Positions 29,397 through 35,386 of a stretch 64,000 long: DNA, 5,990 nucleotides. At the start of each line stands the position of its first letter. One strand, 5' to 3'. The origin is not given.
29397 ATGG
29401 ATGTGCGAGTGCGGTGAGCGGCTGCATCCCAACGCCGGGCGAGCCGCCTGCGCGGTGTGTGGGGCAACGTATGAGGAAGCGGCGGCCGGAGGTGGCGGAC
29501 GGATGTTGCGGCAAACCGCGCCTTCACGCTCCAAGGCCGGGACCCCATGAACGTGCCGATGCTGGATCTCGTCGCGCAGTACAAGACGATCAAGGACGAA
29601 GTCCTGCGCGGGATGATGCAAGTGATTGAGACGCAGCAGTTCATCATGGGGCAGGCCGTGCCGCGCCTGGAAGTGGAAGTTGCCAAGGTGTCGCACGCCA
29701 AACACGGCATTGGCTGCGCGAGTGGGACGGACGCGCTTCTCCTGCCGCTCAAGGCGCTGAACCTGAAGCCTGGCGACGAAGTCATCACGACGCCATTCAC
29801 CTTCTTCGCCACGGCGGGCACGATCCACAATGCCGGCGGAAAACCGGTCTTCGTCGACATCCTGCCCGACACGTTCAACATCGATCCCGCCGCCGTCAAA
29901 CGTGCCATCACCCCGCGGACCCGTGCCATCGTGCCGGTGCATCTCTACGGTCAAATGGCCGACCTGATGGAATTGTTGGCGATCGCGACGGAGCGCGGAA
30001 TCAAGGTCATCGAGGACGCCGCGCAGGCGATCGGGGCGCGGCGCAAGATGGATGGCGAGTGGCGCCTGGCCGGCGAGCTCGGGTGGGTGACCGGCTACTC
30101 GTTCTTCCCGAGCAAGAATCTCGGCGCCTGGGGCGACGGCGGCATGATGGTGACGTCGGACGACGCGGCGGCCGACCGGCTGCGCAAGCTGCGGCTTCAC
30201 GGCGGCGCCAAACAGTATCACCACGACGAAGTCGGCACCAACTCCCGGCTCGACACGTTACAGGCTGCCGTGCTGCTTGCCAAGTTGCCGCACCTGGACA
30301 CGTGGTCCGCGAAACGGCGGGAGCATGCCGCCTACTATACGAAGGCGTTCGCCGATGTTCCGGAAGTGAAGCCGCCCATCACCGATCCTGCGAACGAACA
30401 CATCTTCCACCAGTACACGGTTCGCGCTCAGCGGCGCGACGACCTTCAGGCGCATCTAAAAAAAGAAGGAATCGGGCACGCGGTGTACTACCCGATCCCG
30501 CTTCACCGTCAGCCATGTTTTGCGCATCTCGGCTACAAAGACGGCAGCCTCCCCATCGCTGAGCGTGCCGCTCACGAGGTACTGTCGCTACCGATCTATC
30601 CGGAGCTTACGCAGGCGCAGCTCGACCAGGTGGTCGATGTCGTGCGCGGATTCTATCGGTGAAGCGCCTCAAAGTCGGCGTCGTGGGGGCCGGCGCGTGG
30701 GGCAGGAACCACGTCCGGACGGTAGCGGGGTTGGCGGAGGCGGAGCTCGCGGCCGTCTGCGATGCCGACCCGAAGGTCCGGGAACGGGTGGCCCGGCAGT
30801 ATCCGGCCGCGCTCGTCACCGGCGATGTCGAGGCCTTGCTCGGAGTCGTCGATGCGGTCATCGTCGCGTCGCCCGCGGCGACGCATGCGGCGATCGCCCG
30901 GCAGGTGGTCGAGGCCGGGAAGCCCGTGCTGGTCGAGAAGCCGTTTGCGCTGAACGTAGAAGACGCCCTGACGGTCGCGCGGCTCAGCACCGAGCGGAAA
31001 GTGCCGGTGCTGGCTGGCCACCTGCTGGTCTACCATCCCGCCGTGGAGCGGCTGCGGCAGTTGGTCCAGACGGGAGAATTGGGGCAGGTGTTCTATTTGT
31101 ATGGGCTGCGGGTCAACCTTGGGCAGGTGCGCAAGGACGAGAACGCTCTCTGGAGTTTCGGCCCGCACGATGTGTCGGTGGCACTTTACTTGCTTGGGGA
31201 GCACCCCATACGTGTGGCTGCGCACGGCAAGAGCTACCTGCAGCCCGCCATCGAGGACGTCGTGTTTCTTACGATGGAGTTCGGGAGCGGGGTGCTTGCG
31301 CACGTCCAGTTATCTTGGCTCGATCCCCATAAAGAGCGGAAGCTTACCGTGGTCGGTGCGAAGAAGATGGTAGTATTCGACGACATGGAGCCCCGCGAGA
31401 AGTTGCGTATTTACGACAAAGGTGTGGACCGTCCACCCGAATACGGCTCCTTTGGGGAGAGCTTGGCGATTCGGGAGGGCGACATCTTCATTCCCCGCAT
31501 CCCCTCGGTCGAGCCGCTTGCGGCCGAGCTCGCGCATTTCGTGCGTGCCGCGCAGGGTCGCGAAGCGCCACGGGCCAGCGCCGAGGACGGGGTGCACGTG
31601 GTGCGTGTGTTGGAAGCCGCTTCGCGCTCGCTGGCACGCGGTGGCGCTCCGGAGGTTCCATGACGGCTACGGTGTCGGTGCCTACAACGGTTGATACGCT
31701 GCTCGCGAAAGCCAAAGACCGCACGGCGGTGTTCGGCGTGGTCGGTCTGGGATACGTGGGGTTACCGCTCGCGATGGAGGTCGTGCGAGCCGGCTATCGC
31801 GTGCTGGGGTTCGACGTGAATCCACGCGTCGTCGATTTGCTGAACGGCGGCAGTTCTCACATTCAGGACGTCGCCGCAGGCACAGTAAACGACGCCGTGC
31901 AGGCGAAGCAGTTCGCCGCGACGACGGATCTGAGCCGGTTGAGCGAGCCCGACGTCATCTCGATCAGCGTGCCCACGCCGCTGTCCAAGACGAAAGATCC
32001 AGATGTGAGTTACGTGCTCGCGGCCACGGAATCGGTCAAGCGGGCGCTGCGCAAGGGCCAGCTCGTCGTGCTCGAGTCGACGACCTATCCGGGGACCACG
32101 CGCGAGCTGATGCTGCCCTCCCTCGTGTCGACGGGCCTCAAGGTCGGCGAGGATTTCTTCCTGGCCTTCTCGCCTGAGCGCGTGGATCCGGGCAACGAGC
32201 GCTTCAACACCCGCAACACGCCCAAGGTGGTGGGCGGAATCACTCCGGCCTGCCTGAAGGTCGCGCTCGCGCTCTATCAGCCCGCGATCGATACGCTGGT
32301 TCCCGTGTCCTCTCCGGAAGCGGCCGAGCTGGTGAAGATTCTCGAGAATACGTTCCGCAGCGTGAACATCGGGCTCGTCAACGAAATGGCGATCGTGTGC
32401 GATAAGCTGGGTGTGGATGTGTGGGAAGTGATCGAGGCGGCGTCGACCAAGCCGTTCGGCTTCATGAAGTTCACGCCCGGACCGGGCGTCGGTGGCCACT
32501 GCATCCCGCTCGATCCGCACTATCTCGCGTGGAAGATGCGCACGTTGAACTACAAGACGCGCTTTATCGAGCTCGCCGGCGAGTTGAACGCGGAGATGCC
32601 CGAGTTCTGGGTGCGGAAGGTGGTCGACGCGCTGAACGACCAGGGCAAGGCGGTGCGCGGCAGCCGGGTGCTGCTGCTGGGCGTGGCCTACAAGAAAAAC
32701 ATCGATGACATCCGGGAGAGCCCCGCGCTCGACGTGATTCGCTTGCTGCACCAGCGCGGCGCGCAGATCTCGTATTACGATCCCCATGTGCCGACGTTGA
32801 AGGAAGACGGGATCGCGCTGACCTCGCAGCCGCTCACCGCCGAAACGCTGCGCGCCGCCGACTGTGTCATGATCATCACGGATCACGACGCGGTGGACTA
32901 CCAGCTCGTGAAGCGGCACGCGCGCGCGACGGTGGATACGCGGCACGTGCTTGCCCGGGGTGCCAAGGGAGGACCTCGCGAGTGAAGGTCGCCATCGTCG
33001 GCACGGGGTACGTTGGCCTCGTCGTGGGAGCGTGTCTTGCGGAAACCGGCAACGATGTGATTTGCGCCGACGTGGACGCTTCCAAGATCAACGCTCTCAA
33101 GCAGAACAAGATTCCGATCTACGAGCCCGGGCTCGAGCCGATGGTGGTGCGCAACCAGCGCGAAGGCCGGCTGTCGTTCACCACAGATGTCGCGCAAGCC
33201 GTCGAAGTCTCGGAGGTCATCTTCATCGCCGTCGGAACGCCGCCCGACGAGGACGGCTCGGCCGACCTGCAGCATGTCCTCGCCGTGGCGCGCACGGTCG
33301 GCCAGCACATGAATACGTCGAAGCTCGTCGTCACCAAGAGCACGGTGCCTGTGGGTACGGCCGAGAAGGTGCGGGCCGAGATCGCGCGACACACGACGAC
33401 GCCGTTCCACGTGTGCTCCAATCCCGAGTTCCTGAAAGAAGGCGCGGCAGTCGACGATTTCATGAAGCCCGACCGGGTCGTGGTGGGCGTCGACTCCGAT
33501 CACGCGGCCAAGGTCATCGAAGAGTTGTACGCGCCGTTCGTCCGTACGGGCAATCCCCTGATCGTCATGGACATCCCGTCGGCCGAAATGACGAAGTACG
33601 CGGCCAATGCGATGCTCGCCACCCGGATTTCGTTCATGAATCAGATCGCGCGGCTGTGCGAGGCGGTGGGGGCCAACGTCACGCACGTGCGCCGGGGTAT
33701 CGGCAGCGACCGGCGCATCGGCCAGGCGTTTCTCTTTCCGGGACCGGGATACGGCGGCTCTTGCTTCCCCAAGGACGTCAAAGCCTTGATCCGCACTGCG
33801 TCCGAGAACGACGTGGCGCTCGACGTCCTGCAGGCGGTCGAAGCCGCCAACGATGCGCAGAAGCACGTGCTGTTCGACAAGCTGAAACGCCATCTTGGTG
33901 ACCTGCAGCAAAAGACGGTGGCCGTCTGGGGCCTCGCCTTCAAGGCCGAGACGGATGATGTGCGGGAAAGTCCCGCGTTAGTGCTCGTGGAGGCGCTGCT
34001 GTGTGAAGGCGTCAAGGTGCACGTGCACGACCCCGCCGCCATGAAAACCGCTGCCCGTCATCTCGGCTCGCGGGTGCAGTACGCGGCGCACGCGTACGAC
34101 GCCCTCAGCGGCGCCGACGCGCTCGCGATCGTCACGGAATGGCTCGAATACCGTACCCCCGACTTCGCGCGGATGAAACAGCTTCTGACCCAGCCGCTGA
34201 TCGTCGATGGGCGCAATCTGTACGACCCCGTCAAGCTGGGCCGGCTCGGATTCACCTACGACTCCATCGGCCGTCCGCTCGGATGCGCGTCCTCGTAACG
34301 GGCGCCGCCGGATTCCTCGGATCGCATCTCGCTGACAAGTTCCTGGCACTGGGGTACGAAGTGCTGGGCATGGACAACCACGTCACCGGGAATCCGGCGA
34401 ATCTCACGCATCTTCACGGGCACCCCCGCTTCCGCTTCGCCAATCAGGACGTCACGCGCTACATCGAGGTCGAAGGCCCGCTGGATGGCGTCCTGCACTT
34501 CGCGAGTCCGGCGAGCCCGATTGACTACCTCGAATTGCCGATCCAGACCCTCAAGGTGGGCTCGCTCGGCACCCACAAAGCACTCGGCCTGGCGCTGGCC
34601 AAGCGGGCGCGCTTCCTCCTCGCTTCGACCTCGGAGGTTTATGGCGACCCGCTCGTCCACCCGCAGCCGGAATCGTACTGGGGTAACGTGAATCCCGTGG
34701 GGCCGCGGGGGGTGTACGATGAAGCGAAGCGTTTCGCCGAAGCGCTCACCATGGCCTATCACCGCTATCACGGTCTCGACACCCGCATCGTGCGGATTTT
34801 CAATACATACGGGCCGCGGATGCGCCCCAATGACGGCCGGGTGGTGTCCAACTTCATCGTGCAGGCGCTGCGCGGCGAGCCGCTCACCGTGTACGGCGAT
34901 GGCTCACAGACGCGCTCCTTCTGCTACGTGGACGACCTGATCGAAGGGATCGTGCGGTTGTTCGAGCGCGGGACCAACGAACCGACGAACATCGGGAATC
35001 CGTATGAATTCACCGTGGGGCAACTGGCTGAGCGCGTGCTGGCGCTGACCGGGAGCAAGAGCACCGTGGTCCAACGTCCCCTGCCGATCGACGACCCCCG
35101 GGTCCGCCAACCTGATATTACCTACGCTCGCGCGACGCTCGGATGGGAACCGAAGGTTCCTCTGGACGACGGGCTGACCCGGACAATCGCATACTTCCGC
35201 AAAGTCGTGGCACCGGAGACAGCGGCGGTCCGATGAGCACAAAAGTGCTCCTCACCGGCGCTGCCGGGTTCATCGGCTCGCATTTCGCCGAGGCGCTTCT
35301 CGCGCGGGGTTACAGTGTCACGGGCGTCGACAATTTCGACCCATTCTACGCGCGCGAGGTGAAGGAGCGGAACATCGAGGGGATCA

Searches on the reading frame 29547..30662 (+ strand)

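Call 50: search_protein_families(library=pfam, proteins=[window:29547-30662:+], max_evalue=0.00001)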
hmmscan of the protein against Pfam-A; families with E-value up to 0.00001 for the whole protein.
window:29547-30662:+ (371 aa): 2 families
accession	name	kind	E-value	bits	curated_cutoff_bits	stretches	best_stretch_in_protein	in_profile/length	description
PF01041.23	DegT_DnrJ_EryC1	-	2.2e-119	399.3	19.8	1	15-366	3-359/360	DegT/DnrJ/EryC1/StrS aminotransferase family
PF01212.27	Beta_elim_lyase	-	5e-06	26.5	27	0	36-214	32-222/288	Beta-eliminating lyase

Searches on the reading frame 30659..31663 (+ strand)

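Call 51: search_protein_families(library=pfam, proteins=[window:30659-31663:+], max_evalue=0.00001)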
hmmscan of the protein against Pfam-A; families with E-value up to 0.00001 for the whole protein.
window:30659-31663:+ (334 aa): 3 families
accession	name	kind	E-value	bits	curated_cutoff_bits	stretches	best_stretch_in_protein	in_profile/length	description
PF01408.29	GFO_IDH_MocA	-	7.1e-24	85.2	24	1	4-121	1-120/120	Oxidoreductase family, NAD-binding Rossmann fold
PF22725.1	GFO_IDH_MocA_C3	-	5.8e-16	59.1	27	1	130-238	2-123/124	GFO/IDH/MocA C-terminal domain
PF02894.22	GFO_IDH_MocA_C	-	7.9e-12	45.9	22.9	1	134-328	2-213/218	Oxidoreductase family, C-terminal alpha/beta domain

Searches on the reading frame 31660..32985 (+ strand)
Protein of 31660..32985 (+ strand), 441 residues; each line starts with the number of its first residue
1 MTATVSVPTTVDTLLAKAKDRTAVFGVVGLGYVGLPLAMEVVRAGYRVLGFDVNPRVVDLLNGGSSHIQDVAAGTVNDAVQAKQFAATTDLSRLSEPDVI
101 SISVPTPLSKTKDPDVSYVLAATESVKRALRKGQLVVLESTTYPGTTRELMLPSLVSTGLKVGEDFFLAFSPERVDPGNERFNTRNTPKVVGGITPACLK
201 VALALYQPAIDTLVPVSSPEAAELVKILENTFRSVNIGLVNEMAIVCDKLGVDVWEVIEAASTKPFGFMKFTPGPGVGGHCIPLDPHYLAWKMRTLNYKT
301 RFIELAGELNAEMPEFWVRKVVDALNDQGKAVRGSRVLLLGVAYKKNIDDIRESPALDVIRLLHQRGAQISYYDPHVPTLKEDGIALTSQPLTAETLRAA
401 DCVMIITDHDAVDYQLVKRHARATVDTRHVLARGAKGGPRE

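Call 50: search_protein_families(library=pfam, proteins=[window:31660-32985:+], max_evalue=0.00001)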
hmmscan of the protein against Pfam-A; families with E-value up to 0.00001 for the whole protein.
window:31660-32985:+ (441 aa): 4 families
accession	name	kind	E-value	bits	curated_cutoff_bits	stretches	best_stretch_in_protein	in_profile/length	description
PF03721.20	UDPG_MGDP_dh_N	-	9.2e-40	136.7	27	1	26-200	4-181/187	UDP-glucose/GDP-mannose dehydrogenase family, NAD binding domain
PF00984.24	UDPG_MGDP_dh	-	2.6e-32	111.2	25.4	1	220-311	1-93/94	UDP-glucose/GDP-mannose dehydrogenase family, central domain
PF03720.21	UDPG_MGDP_dh_C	-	8.5e-24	84.3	30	1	338-432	1-102/103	UDP-glucose/GDP-mannose dehydrogenase family, UDP binding domain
PF03446.21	NAD_binding_2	-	4.7e-09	36.9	21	1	25-150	2-103/161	NAD binding domain of 6-phosphogluconate dehydrogenase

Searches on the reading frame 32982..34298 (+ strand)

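Call 50: search_protein_families(library=pfam, proteins=[window:32982-34298:+], max_evalue=0.00001)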
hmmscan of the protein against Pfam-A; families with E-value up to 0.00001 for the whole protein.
window:32982-34298:+ (438 aa): 4 families
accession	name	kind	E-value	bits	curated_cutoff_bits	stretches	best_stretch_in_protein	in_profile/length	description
PF03721.20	UDPG_MGDP_dh_N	-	5.6e-65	218.9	27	1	1-182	1-187/187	UDP-glucose/GDP-mannose dehydrogenase family, NAD binding domain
PF00984.24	UDPG_MGDP_dh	-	6.2e-38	129.2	25.4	1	200-291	2-93/94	UDP-glucose/GDP-mannose dehydrogenase family, central domain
PF03720.21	UDPG_MGDP_dh_C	-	8.8e-34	116.4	30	1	314-416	1-103/103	UDP-glucose/GDP-mannose dehydrogenase family, UDP binding domain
PF02558.23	ApbA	-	2.4e-08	34.2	22.2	1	3-106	1-96/150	Ketopantoate reductase PanE/ApbA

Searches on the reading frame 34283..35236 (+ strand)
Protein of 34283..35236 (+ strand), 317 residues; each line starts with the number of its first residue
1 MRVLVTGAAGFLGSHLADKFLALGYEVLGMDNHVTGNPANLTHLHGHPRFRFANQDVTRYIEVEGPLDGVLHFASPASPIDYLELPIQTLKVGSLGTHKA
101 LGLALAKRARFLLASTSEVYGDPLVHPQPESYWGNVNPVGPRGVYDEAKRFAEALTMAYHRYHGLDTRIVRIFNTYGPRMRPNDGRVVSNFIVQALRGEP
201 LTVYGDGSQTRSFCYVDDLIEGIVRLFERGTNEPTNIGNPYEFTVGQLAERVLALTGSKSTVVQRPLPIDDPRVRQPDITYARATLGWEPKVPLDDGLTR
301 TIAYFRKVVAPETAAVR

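Call 51: search_protein_families(library=pfam, proteins=[window:34283-35236:+], max_evalue=0.00001)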
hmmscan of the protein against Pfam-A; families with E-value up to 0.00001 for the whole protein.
window:34283-35236:+ (317 aa): 4 families
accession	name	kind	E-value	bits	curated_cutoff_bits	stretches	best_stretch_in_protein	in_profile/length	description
PF01370.27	Epimerase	-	2.3e-48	165.2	20.9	1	3-238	1-240/240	NAD dependent epimerase/dehydratase family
PF16363.11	GDP_Man_Dehyd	-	3e-47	162.1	27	1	4-300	1-331/332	GDP-mannose 4,6 dehydratase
PF04321.23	RmlD_sub_bind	-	3.3e-07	30.1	27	1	1-254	1-229/287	RmlD substrate binding domain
PF01073.25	3Beta_HSD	-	1.4e-06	28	22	1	4-221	1-223/280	3-beta hydroxysteroid dehydrogenase/isomerase family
